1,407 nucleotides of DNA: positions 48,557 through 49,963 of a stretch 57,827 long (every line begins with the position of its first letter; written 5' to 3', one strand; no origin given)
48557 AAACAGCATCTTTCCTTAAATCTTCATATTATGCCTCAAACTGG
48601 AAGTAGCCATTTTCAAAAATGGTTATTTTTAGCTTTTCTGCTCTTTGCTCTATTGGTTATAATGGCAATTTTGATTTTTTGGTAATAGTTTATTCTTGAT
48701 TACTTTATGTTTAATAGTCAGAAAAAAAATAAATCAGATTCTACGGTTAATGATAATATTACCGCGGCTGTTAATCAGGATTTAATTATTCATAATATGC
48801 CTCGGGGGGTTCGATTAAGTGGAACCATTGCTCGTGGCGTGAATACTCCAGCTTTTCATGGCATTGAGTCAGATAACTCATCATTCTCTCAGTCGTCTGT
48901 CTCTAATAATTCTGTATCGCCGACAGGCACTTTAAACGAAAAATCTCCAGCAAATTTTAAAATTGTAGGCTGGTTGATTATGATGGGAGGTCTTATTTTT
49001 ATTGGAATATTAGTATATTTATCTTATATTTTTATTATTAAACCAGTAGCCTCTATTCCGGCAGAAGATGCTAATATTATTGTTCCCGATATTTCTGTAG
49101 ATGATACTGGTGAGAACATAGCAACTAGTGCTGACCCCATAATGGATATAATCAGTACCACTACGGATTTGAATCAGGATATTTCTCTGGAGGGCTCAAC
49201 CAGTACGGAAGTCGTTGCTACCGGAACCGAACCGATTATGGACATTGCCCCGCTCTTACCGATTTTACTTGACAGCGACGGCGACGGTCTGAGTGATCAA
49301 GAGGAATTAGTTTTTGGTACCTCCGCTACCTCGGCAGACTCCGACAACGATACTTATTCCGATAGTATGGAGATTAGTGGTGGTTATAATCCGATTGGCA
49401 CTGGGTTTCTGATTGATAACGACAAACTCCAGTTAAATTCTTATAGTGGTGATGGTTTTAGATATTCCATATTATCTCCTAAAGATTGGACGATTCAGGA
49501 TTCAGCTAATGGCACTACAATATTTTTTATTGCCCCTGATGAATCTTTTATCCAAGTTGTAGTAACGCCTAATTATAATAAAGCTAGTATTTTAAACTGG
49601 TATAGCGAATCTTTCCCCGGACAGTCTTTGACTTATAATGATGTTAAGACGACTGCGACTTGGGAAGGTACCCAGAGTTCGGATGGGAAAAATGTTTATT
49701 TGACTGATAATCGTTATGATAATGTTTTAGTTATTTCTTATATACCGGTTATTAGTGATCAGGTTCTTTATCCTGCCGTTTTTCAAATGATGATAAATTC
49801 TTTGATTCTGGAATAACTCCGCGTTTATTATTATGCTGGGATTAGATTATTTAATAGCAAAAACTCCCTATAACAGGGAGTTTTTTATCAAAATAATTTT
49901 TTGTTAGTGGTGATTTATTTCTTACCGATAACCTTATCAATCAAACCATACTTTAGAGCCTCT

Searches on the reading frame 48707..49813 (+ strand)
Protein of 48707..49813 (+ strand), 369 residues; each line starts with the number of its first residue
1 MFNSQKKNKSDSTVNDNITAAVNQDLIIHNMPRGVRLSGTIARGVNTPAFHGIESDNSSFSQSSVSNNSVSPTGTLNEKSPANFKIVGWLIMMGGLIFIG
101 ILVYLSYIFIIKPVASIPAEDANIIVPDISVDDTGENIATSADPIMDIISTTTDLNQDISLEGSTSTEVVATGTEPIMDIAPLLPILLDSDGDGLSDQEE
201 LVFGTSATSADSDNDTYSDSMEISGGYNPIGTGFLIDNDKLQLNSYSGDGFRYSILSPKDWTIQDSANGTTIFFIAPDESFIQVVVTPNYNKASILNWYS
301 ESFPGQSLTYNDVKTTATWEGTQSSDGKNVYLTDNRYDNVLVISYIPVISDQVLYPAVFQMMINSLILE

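Call 11: search_protein_families(library=pfam, proteins=[window:48707-49813:+], max_evalue=0.001)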
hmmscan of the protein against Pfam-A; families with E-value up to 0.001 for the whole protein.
window:48707-49813:+ (369 aa): 1 family
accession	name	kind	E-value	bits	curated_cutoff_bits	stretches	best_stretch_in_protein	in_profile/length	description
PF18884.5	TSP3_bac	-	0.00081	19.6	25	1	189-202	1-14/22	Bacterial TSP3 repeat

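Call 17: search_protein_families(library=ncbifam, proteins=[window:48707-49813:+], max_evalue=0.01)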
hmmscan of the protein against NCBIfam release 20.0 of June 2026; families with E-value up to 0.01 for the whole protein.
window:48707-49813:+ (369 aa): 2 families
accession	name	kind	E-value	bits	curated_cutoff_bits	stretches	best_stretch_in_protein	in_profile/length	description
NF033765.2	gliding_CglD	equivalog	0.0016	16.3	400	1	185-222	203-240/1124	adventurous gliding motility lipoprotein CglD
NF047639.1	throspo3_MtsD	equivalog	0.003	15.8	800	1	173-231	445-502/651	cell-cell cohesion protein MtsD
